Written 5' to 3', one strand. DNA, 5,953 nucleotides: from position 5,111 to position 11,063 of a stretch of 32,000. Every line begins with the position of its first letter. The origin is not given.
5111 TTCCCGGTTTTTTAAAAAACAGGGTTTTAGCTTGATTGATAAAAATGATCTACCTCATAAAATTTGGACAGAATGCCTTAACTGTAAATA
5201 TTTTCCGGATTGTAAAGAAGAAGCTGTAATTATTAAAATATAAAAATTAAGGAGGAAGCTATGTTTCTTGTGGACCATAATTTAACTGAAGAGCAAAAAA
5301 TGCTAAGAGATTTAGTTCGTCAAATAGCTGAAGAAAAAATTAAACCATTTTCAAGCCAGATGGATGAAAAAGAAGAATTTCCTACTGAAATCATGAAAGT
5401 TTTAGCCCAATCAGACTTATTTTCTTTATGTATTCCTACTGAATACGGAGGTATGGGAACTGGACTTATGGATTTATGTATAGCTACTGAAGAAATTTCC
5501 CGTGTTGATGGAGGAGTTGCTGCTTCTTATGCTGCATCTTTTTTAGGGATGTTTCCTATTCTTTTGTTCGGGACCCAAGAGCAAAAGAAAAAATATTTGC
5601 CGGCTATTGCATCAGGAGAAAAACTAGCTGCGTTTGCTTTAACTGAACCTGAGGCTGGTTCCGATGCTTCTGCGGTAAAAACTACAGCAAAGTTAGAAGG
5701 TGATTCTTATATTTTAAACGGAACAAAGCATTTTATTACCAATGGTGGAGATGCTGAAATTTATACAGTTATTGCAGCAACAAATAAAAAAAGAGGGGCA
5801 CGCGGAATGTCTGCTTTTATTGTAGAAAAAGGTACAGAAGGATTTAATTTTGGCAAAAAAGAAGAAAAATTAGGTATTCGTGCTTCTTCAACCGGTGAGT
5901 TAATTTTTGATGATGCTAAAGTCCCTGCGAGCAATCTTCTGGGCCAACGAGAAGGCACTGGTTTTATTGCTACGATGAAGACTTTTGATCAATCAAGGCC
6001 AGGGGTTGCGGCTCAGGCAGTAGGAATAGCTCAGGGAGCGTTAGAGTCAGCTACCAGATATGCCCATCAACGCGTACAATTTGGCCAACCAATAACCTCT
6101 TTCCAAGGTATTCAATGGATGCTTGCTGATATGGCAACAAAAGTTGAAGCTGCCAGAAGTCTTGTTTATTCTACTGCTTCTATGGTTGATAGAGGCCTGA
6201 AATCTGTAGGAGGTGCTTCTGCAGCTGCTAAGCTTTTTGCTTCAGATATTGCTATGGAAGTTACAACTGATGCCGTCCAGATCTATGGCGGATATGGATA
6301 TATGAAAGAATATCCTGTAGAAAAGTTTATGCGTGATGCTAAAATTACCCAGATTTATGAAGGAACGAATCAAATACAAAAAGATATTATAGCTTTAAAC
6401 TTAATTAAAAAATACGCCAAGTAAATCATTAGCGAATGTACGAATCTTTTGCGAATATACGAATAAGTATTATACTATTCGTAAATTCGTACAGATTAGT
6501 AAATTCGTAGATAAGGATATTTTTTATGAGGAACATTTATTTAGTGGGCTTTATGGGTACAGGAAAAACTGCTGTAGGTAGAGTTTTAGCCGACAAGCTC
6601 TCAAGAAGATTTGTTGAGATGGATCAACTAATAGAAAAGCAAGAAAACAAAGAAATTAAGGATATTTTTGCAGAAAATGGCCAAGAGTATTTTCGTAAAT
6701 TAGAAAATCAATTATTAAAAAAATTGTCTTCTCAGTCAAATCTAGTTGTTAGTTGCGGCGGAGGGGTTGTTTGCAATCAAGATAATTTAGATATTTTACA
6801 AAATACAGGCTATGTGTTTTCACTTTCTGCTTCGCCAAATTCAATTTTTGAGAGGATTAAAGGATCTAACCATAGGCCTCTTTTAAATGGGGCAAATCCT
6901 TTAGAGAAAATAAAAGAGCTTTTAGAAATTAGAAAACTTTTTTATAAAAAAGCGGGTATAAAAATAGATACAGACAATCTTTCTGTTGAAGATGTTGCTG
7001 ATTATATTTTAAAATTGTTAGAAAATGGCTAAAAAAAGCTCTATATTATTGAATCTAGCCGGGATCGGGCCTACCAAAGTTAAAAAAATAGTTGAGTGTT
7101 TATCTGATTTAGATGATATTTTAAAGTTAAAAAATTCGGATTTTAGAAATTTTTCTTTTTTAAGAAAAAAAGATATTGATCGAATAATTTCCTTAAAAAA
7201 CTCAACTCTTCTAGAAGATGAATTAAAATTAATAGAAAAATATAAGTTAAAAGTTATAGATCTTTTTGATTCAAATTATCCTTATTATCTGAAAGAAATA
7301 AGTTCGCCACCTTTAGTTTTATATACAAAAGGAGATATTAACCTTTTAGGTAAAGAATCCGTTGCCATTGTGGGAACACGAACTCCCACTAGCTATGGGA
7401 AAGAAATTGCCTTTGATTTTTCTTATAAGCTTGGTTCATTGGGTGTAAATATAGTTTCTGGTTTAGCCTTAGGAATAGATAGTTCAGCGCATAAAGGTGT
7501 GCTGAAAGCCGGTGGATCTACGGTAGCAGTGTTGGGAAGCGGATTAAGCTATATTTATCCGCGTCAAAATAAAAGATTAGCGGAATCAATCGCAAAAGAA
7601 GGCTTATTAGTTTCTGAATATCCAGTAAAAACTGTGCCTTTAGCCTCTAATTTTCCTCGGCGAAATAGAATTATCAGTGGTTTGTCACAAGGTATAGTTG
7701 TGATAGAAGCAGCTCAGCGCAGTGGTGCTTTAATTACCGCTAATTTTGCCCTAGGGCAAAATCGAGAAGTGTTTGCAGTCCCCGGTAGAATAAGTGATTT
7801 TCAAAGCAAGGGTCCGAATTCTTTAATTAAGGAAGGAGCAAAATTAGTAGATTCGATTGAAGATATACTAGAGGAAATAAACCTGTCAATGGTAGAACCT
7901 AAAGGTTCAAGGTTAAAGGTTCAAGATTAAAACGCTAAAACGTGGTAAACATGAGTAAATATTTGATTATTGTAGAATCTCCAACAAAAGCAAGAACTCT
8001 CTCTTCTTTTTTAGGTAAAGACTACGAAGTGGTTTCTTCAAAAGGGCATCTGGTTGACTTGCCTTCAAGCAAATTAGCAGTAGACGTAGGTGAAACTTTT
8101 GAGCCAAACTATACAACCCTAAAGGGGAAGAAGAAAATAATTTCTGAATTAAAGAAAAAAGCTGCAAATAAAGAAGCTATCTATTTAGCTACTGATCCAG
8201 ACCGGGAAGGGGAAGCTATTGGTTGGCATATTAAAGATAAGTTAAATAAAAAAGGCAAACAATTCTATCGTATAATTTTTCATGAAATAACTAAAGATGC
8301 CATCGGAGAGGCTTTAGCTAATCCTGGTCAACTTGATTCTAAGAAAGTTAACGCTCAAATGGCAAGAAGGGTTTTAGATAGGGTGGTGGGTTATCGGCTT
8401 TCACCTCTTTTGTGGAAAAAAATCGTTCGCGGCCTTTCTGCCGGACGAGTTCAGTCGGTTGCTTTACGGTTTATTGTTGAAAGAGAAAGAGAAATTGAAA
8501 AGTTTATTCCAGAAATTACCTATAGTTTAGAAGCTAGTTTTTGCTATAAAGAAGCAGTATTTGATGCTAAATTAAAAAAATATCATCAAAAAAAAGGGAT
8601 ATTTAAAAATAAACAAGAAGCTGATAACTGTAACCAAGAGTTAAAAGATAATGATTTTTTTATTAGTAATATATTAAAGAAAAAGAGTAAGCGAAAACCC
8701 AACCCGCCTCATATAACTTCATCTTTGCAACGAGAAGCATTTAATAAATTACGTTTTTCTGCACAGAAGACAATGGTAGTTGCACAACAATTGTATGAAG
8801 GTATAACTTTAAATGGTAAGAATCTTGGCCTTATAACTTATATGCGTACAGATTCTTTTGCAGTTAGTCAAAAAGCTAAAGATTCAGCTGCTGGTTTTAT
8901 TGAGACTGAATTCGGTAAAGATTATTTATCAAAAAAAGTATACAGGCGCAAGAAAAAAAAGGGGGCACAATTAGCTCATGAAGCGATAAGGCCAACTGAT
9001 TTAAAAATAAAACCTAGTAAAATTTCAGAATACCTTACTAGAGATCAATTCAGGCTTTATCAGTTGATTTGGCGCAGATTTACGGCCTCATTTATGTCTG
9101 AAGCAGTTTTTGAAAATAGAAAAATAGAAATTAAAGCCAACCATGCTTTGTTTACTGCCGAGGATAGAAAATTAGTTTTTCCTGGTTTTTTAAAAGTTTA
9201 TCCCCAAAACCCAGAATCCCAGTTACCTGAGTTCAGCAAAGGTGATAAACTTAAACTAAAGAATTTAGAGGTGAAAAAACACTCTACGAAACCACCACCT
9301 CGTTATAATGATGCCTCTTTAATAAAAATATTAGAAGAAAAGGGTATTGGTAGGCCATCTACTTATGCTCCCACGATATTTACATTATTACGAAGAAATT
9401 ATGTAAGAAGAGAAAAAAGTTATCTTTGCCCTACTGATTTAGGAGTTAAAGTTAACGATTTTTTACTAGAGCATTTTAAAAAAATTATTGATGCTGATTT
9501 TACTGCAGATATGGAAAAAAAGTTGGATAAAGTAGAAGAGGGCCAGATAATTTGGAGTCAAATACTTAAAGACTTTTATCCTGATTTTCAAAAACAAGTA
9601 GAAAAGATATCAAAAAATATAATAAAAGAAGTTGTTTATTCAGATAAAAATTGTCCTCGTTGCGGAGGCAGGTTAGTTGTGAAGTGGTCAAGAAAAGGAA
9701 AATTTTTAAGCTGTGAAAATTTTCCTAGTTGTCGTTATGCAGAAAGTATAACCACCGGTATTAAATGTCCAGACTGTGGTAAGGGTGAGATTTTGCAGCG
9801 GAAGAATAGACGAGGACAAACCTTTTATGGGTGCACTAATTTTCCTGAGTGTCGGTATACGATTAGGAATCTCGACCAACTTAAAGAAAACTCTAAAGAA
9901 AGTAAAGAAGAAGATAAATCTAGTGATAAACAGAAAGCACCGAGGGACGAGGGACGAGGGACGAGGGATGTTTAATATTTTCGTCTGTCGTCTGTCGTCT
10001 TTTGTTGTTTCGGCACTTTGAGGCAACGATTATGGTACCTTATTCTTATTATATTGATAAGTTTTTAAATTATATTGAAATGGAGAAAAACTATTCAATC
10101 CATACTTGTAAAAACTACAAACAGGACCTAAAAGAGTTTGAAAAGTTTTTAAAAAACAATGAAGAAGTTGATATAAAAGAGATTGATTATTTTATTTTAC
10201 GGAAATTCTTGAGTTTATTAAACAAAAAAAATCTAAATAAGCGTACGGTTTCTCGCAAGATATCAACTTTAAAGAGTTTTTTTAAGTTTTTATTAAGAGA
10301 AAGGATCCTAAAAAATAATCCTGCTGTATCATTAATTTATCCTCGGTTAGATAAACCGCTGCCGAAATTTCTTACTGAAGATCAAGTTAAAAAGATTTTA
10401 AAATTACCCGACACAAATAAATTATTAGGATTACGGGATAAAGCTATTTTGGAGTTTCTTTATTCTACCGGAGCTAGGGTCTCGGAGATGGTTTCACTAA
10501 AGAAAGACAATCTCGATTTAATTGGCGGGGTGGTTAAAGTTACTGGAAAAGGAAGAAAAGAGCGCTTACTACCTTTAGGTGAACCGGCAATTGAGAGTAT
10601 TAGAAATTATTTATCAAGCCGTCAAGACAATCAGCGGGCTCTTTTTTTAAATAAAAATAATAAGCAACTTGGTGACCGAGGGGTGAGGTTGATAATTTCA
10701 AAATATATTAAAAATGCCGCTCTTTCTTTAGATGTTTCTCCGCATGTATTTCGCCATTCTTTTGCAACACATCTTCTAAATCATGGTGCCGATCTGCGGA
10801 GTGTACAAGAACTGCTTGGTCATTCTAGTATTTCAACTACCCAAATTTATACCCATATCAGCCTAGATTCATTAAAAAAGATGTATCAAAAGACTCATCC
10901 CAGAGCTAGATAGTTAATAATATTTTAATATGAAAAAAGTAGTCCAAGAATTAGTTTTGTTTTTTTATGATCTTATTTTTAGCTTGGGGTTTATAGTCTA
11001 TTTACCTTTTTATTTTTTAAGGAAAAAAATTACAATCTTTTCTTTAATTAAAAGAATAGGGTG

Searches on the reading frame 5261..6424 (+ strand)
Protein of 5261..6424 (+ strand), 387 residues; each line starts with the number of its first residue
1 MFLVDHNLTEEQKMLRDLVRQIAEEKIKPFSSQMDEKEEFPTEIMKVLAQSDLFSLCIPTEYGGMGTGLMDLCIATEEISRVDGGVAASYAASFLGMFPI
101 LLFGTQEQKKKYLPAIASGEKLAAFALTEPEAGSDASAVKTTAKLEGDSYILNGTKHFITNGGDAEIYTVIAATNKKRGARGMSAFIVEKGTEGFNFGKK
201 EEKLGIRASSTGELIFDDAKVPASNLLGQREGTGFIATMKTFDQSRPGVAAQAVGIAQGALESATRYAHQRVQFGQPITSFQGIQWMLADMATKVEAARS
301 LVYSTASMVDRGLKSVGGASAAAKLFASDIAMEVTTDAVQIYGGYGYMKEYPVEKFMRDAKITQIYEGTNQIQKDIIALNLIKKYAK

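Call 62: search_protein_families(library=pfam, proteins=[window:5261-6424:+], max_evalue=0.00001)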
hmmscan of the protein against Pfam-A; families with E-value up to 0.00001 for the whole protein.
window:5261-6424:+ (387 aa): 5 families
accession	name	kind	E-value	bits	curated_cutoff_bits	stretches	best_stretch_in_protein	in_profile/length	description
PF00441.29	Acyl-CoA_dh_1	-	1e-52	178.7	22.4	1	232-380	1-148/150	Acyl-CoA dehydrogenase, C-terminal domain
PF02771.21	Acyl-CoA_dh_N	-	1.6e-36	125.5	22.9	1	9-120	1-113/113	Acyl-CoA dehydrogenase, N-terminal domain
PF02770.24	Acyl-CoA_dh_M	-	3.9e-29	101.1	33.3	1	124-218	1-96/97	Acyl-CoA dehydrogenase, middle domain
PF08028.16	Acyl-CoA_dh_2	-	5.6e-26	91.8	22.7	1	249-370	3-133/134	Acyl-CoA dehydrogenase, C-terminal domain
PF22924.1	ACOX_C_alpha1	-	4.6e-07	30.2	27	0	309-372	96-159/169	Acyl-CoA oxidase, C-alpha1 domain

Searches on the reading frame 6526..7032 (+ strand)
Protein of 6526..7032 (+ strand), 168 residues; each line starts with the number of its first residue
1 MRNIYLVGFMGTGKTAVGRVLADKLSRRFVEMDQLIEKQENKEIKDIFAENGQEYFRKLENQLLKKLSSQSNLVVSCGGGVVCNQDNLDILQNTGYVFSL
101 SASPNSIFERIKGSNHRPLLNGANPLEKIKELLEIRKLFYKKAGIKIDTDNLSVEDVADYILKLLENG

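Call 62: search_protein_families(library=pfam, proteins=[window:6526-7032:+], max_evalue=0.00001)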
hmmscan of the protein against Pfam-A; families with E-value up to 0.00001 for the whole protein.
window:6526-7032:+ (168 aa): 2 families
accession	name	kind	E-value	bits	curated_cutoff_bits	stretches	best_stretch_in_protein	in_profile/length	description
PF01202.28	SKI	-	1.2e-45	155.9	22.1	1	10-165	1-158/159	Shikimate kinase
PF13238.12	AAA_18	-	3.1e-07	31.4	29.4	1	4-115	1-112/128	AAA domain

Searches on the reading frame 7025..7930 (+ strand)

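Call 62: search_protein_families(library=pfam, proteins=[window:7025-7930:+], max_evalue=0.00001)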
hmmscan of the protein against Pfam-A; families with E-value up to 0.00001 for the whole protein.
window:7025-7930:+ (301 aa): 1 family
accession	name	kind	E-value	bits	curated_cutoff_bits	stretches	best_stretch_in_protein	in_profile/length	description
PF02481.21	DNA_processg_A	-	7.9e-79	264.2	29.6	1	70-276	2-211/212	DNA recombination-mediator protein A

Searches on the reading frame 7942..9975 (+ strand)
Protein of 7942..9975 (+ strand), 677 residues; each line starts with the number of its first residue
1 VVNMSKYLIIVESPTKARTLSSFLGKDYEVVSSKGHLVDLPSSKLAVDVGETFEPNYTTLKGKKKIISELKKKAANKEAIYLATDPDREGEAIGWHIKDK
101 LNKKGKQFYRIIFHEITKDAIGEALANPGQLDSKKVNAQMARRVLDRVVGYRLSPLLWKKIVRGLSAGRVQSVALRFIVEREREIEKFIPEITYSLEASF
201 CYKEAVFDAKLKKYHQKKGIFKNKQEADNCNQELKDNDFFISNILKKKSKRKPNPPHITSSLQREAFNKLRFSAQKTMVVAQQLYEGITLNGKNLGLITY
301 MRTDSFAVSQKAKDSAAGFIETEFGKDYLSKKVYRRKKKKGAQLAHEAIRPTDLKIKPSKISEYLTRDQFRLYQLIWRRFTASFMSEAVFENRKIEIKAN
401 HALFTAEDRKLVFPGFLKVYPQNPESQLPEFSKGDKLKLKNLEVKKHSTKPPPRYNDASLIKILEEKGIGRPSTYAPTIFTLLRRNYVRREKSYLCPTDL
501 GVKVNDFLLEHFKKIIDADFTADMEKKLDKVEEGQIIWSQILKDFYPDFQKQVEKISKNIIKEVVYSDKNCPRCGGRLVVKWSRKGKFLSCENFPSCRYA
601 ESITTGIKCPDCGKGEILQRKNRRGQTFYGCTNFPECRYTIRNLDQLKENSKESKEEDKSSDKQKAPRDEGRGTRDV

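Call 63: search_protein_families(library=pfam, proteins=[window:7942-9975:+], max_evalue=0.00001)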
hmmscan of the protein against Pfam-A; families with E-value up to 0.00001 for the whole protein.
window:7942-9975:+ (677 aa): 3 families
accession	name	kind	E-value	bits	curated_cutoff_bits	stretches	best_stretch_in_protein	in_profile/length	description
PF01131.25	Topoisom_bac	-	3.8e-124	415.2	35.1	1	131-542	2-410/411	DNA topoisomerase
PF01396.24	Zn_ribbon_Top1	-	1.4e-27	95.6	32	2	607-642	2-35/39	Topoisomerase DNA binding C4 zinc finger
PF01751.28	Toprim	-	4.8e-23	81.6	23.1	1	8-116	2-96/96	Toprim domain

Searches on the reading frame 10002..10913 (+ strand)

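Call 63: search_protein_families(library=pfam, proteins=[window:10002-10913:+], max_evalue=0.00001)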
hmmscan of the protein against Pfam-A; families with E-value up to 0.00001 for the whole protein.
window:10002-10913:+ (303 aa): 4 families
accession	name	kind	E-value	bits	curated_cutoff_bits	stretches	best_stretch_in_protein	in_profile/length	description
PF00589.27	Phage_integrase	-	1.6e-51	175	27.1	1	122-286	1-168/172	Phage integrase family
PF02899.23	Phage_int_SAM_1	-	1.7e-21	76.7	22.3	1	18-100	1-82/83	Phage integrase, N-terminal SAM-like domain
PF13102.12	Phage_int_SAM_5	-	1.3e-08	35.6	22.3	1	21-107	6-92/98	Phage integrase SAM-like domain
PF13495.12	Phage_int_SAM_4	-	5.6e-07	30.3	27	1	18-101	2-82/85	Phage integrase, N-terminal SAM-like domain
